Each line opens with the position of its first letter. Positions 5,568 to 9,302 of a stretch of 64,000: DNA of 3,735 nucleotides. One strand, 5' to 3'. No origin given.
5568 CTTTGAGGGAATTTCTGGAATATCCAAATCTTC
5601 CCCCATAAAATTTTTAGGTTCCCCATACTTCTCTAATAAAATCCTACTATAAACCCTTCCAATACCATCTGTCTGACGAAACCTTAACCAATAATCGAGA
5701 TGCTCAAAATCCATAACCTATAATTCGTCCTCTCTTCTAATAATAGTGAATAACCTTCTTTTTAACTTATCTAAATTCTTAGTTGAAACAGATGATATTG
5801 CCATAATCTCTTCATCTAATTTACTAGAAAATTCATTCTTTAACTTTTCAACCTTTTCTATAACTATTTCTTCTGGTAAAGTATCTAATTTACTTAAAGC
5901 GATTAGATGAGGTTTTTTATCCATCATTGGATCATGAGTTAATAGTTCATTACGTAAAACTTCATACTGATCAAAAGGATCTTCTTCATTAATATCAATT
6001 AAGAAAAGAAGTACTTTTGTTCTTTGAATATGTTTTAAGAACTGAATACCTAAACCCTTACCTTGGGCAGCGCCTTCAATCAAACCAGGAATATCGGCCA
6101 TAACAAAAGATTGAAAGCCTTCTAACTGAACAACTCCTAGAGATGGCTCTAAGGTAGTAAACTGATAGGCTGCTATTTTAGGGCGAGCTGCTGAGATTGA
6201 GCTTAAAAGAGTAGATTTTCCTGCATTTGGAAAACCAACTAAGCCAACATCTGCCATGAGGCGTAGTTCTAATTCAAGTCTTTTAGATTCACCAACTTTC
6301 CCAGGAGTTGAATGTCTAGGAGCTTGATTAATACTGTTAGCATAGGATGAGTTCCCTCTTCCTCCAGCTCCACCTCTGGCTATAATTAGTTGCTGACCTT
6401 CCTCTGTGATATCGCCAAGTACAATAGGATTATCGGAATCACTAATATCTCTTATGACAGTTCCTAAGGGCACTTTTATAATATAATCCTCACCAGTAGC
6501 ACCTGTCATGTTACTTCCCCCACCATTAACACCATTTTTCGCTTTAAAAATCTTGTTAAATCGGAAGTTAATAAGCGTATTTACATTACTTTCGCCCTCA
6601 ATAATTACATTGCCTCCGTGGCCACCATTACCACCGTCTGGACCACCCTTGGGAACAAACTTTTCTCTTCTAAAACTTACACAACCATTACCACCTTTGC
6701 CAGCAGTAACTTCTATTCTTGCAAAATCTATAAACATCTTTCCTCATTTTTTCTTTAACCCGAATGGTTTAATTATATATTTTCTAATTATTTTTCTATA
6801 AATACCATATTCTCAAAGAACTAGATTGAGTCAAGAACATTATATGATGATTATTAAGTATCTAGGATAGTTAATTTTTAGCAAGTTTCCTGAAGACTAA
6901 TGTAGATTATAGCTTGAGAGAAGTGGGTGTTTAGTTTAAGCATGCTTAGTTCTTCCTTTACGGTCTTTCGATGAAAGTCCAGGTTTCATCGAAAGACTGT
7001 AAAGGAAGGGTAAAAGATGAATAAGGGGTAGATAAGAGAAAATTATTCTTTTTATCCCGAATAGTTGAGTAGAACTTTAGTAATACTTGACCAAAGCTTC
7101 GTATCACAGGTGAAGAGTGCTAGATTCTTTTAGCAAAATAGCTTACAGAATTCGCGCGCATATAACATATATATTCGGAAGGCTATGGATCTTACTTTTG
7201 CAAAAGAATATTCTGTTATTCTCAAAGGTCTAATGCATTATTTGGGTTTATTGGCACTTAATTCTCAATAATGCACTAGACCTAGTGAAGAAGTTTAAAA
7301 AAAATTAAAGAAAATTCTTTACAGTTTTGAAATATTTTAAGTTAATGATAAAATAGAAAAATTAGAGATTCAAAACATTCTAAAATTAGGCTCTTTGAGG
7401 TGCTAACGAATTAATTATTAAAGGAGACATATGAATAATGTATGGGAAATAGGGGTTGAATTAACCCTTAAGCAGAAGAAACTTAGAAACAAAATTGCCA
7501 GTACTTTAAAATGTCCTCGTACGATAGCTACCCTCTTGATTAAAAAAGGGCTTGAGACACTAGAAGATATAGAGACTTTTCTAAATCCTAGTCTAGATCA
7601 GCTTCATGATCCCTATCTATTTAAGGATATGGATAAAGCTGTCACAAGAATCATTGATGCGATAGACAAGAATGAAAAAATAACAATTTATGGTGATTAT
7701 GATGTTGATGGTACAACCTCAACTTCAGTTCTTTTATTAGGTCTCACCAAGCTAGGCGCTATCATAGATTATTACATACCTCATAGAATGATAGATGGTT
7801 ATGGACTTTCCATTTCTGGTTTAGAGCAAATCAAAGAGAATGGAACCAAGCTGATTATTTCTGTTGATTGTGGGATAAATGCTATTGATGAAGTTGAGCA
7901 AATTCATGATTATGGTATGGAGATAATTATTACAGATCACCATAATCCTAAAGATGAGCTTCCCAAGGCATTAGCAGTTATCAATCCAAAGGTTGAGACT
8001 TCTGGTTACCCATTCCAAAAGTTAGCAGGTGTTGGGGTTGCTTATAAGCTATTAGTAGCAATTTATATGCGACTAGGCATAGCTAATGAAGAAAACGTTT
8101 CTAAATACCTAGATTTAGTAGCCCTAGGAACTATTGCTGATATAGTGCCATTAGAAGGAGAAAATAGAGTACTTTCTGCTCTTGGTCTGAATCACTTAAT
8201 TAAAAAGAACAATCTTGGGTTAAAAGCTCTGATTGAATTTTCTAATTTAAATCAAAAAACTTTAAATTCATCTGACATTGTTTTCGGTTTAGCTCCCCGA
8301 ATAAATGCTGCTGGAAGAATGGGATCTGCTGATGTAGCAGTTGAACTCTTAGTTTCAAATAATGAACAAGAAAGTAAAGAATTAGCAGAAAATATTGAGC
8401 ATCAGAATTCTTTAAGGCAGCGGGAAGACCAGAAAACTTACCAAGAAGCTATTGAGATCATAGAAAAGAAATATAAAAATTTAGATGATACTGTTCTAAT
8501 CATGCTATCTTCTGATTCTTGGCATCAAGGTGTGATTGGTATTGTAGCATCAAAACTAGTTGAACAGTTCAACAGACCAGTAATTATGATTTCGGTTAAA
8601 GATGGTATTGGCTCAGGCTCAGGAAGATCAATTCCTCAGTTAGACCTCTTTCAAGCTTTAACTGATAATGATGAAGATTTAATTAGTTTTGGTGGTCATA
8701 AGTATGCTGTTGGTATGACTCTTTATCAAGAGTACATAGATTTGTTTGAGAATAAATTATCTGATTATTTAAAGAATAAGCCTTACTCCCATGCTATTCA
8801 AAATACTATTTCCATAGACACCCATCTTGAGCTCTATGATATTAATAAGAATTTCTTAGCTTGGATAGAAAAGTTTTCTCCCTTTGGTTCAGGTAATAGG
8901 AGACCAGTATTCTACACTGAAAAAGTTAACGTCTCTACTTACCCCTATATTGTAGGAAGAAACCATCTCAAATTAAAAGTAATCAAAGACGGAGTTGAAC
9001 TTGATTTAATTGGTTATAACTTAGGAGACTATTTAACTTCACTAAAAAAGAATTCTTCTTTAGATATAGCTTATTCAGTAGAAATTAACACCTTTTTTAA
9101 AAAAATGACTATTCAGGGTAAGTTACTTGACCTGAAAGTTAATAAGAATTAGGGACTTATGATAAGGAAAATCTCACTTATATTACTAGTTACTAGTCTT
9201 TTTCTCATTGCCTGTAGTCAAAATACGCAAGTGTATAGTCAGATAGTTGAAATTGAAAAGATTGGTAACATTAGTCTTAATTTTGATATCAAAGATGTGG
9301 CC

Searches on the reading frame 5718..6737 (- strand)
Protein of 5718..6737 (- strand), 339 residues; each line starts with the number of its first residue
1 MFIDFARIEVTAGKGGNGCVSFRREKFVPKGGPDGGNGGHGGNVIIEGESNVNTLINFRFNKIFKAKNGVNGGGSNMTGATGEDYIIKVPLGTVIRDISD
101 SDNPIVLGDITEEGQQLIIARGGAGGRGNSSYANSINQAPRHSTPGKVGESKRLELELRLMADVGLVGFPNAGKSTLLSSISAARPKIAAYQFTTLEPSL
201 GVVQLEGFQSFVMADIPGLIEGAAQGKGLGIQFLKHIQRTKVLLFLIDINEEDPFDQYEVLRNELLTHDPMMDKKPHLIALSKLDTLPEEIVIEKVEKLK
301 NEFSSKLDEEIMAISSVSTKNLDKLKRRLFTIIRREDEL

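Call 48: search_protein_families(library=pfam, proteins=[window:5718-6737:-], max_evalue=0.00001)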
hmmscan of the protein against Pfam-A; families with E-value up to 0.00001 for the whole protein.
window:5718-6737:- (339 aa): 3 families
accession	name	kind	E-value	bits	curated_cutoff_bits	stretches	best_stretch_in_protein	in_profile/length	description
PF01018.28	GTP1_OBG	-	3e-58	196.3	27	1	3-160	1-155/155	GTP1/OBG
PF01926.29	MMR_HSR1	-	1.1e-23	83.9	21.9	1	163-283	1-113/113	50S ribosome-binding GTPase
PF02421.24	FeoB_N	-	1.1e-10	41.6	27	1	164-327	3-154/156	Ferrous iron transport protein B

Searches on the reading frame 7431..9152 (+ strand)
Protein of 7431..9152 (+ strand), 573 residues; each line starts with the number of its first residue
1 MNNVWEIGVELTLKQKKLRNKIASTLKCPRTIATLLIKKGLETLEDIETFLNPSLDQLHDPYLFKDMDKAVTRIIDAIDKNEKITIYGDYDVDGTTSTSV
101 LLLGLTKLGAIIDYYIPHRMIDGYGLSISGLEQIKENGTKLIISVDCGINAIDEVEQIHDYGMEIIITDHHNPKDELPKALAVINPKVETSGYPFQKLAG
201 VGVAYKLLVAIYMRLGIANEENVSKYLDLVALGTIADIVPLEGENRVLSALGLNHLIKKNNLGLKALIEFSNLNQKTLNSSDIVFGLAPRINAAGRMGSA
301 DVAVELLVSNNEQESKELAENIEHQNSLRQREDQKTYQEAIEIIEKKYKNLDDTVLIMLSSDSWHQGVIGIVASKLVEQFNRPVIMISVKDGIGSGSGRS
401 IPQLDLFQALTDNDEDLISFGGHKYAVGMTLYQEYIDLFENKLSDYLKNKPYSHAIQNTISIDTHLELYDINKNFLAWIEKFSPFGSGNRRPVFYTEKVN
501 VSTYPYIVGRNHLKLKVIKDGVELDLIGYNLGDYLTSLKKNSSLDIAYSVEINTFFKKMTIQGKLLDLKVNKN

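Call 48: search_protein_families(library=pfam, proteins=[window:7431-9152:+], max_evalue=0.00001)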
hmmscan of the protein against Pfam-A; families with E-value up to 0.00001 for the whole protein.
window:7431-9152:+ (573 aa): 3 families
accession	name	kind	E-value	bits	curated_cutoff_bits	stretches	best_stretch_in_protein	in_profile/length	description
PF01368.27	DHH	-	4e-27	95.4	28.1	1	83-234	1-125/125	DHH family, N-terminal domain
PF17768.7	RecJ_OB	-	1e-24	87.1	27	1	462-565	1-105/107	RecJ OB domain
PF02272.25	DHHA1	-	7.4e-12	46.1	25.9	1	356-448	5-101/102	DHHA1 domain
